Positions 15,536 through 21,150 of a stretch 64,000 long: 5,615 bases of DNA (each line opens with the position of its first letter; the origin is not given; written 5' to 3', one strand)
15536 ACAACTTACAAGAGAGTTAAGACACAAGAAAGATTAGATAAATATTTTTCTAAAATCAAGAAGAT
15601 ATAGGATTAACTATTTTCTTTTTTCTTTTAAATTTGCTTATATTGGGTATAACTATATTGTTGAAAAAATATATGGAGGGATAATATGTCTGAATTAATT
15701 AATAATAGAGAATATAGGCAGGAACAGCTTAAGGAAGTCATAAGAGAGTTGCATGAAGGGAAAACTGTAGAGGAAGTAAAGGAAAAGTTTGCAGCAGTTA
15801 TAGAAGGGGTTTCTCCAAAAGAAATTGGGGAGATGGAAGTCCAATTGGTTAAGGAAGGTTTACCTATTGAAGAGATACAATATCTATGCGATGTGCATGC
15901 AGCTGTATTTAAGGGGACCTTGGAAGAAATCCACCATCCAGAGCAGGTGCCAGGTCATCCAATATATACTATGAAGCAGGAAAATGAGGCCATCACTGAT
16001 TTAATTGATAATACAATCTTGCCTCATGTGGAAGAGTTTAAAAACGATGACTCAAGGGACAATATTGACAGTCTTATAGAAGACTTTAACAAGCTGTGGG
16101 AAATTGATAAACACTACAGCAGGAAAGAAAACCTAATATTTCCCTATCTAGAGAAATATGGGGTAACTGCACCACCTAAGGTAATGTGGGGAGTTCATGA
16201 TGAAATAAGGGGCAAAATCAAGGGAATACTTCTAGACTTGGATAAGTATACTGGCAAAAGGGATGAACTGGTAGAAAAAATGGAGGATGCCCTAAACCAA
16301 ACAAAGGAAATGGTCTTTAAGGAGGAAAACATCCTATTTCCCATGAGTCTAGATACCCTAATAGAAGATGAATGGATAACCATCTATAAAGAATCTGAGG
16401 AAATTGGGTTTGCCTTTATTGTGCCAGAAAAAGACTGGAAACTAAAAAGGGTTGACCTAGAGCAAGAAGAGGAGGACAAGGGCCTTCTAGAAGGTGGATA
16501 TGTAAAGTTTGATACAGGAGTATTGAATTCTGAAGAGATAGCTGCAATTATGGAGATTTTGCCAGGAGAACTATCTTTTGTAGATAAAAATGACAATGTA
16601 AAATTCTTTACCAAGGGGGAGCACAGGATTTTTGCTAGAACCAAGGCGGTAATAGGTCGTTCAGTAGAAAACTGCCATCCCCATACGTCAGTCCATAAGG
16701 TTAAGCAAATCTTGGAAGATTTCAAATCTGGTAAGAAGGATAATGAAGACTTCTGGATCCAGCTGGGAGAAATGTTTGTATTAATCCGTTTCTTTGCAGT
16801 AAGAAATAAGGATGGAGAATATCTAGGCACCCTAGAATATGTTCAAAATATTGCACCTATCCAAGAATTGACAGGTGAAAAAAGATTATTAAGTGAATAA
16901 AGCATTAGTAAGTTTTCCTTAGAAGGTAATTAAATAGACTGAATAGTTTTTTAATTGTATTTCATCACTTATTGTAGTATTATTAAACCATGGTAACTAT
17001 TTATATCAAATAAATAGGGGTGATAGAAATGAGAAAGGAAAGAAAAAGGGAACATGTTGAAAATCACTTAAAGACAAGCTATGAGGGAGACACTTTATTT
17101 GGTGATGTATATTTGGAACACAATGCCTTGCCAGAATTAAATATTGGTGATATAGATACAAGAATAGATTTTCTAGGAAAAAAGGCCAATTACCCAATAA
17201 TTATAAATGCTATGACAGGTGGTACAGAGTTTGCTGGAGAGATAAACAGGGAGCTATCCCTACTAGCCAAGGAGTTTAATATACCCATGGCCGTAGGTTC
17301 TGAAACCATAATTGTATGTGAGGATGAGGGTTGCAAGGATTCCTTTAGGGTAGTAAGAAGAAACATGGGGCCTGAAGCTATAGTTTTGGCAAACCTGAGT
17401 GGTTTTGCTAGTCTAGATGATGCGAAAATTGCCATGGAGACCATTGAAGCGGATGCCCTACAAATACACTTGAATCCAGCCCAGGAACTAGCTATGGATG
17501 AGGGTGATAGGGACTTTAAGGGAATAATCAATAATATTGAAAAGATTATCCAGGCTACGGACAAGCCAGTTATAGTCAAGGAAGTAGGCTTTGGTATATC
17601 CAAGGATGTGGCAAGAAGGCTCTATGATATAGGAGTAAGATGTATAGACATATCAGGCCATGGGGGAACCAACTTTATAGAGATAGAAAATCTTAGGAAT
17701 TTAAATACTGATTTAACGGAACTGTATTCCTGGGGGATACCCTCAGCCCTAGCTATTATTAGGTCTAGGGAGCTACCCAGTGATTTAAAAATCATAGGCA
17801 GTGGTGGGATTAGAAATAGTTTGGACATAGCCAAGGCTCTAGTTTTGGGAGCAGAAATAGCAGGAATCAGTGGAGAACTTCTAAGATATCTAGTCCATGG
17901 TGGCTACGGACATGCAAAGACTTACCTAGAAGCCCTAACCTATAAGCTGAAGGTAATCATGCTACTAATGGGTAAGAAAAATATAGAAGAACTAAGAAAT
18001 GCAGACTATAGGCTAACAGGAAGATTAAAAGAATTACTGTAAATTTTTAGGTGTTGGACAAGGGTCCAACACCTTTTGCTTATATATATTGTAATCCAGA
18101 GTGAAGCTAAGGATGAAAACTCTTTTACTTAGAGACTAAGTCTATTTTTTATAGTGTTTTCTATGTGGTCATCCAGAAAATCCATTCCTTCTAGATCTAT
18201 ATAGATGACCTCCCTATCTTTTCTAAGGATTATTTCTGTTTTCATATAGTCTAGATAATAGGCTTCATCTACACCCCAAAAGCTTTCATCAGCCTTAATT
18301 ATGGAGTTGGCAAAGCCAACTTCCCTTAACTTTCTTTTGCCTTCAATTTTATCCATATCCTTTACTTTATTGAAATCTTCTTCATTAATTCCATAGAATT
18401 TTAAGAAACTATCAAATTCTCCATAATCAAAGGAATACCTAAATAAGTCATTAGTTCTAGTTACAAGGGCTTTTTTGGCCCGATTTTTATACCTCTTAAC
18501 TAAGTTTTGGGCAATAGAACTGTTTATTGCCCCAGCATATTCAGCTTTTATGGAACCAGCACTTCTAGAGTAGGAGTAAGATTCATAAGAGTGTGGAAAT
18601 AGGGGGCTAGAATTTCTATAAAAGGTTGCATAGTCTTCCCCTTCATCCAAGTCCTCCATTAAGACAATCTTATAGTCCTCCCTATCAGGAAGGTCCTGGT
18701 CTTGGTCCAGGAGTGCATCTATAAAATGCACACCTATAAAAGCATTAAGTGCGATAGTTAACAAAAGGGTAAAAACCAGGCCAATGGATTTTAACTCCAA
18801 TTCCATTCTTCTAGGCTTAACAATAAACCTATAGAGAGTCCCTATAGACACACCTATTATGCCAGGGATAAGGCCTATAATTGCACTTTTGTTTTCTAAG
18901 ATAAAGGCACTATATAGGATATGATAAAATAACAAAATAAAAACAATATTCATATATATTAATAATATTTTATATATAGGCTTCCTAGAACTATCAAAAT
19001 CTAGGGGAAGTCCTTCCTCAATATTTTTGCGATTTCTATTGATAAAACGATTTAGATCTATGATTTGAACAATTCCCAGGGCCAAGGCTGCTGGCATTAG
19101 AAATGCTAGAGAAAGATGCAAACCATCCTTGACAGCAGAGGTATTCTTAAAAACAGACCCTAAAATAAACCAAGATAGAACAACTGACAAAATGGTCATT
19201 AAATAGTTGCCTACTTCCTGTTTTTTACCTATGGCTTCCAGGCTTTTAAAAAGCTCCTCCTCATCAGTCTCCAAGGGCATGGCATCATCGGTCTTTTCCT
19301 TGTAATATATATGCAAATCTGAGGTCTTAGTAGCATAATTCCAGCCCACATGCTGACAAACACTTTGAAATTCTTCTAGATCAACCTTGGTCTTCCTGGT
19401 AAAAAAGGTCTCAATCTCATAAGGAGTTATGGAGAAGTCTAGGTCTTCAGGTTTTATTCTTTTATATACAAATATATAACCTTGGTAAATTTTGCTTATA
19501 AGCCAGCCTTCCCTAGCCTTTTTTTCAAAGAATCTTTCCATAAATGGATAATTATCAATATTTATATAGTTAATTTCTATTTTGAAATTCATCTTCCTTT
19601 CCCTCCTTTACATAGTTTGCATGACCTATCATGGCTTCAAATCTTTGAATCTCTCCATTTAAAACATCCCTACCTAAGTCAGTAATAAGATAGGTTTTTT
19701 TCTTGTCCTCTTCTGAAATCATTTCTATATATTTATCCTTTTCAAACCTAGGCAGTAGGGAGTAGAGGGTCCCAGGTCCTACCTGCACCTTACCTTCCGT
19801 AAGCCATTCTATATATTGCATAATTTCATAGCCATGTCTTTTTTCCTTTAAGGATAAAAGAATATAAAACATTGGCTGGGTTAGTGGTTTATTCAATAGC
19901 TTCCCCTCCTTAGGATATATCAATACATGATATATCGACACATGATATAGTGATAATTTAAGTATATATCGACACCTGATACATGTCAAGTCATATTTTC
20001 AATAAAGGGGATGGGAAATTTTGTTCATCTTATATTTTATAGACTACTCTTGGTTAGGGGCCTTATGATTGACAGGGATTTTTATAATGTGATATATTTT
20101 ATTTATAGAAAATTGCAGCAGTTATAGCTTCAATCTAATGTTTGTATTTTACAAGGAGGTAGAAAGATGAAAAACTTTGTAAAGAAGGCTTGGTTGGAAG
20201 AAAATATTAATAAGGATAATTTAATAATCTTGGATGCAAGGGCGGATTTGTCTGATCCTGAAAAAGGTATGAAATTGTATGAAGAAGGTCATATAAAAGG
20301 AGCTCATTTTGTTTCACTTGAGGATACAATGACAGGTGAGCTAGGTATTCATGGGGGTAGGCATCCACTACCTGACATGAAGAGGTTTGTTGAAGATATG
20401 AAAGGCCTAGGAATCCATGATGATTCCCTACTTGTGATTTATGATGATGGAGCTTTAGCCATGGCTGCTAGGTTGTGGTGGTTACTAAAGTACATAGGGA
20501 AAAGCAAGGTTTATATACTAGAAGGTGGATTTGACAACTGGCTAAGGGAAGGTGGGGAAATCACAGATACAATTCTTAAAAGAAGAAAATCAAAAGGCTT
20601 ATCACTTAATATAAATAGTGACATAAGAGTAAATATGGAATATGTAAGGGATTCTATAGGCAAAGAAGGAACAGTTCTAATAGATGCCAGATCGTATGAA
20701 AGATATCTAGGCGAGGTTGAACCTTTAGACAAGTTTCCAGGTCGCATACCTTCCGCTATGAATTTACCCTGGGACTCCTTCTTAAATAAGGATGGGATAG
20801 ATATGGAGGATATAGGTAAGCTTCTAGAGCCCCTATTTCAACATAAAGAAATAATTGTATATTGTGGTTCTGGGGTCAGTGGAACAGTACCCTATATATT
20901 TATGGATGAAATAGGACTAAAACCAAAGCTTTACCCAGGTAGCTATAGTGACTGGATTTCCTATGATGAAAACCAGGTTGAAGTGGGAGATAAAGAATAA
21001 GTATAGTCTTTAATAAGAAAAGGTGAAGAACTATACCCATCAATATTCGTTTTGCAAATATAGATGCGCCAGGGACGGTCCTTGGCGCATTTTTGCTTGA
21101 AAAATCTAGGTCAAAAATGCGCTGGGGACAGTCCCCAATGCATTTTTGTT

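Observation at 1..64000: Whole window is one perfect, spacer-less 31.9-kb palindrome (fold-back) centred at 31937|31938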

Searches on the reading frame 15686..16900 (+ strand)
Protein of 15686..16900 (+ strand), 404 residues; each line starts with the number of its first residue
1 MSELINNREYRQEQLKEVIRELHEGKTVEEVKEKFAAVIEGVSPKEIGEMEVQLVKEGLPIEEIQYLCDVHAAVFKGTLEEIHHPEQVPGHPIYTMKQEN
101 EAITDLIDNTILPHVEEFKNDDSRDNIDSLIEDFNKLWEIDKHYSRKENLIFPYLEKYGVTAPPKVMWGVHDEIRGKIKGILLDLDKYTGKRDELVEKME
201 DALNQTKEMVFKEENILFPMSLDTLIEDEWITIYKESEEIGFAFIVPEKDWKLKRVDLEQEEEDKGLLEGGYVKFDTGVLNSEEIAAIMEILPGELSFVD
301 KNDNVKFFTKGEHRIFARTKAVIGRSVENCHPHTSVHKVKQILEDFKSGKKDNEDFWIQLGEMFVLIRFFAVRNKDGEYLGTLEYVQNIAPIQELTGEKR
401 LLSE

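Call 31: search_protein_families(library=pfam, proteins=[window:15686-16900:+], max_evalue=0.00001)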
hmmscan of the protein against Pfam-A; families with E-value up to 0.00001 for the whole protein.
window:15686-16900:+ (404 aa): 3 families
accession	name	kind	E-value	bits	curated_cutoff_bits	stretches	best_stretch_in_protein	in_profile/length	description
PF04282.18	DUF438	-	7.4e-27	93.5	25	1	15-80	1-66/67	Family of unknown function (DUF438)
PF13596.12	PAS_10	-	9.9e-27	94.1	22.1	1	287-389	3-105/106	PAS domain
PF01814.28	Hemerythrin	-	4.3e-18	66.5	25.3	1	91-220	1-126/127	Hemerythrin HHE cation binding domain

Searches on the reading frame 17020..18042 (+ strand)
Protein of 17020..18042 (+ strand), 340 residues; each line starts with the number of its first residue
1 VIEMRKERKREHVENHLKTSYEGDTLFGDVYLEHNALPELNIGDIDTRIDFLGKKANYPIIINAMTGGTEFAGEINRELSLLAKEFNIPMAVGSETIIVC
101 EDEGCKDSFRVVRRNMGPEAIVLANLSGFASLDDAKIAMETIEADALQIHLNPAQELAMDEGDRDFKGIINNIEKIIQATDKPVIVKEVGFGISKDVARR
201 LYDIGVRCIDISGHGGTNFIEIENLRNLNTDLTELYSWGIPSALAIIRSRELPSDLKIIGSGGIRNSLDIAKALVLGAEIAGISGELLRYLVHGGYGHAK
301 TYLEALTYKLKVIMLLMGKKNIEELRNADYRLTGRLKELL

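Call 31: search_protein_families(library=pfam, proteins=[window:17020-18042:+], max_evalue=0.00001)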
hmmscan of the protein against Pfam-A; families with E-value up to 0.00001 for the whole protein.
window:17020-18042:+ (340 aa): 3 families
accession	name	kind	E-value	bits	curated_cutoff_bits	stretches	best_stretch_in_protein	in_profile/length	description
PF01070.24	FMN_dh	-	1.5e-23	83.9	24.9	1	170-328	207-346/350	FMN-dependent dehydrogenase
PF01645.23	Glu_synthase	-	8.2e-07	29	20.4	1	165-285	190-305/369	Conserved region in glutamate synthase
PF00478.31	IMPDH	-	3.2e-06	26.8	25.6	0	235-281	185-233/345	IMP dehydrogenase / GMP reductase domain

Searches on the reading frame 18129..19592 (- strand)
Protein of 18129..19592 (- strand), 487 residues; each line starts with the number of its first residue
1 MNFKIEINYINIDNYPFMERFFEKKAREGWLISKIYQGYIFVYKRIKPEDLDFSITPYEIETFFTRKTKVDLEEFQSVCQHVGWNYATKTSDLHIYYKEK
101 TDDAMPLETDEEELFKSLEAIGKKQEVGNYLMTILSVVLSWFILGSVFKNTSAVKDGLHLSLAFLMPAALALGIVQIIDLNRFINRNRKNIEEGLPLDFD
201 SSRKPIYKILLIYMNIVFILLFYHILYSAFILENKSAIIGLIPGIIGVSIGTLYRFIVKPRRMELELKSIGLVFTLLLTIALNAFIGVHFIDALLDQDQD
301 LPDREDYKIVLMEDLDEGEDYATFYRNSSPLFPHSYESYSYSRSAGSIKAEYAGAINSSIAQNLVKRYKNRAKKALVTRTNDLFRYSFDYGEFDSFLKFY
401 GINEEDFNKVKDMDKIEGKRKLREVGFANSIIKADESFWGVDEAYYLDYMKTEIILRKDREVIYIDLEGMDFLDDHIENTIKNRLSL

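Call 31: search_protein_families(library=pfam, proteins=[window:18129-19592:-], max_evalue=0.00001)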
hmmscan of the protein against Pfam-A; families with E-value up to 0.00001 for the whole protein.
window:18129-19592:- (487 aa): 1 family
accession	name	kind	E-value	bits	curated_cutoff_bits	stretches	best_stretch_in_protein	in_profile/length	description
PF11193.13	DUF2812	-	2.4e-11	44.3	27.8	1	19-124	6-104/110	Protein of unknown function (DUF2812)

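Call 53: search_protein_families(library=phrogs, proteins=[window:18129-19592:-], max_evalue=0.001)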
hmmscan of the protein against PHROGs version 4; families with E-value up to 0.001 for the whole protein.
window:18129-19592:- (487 aa): 0 families

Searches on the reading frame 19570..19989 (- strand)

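Call 31: search_protein_families(library=pfam, proteins=[window:19570-19989:-], max_evalue=0.00001)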
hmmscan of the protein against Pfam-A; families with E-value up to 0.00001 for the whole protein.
window:19570-19989:- (139 aa): 1 family
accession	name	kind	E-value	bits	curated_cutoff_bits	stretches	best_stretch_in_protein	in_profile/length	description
PF03551.20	PadR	-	1.2e-14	54.5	27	1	44-110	2-73/75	Transcriptional regulator PadR-like family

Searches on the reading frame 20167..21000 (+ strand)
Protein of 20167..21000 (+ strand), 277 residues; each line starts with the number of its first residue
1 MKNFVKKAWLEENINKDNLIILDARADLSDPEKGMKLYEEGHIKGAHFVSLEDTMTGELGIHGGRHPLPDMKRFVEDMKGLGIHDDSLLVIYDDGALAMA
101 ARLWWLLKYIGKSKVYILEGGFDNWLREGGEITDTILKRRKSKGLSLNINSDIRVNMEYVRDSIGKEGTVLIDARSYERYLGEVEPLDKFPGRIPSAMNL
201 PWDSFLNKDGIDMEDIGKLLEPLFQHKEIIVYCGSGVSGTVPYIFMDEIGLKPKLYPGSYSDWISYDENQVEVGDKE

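Call 31: search_protein_families(library=pfam, proteins=[window:20167-21000:+], max_evalue=0.00001)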
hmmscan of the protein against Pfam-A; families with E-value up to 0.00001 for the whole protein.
window:20167-21000:+ (277 aa): 1 family
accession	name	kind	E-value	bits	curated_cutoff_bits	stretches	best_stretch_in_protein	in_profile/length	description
PF00581.25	Rhodanese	-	4.3e-29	101.4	22.2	2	8-127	3-101/102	Rhodanese-like domain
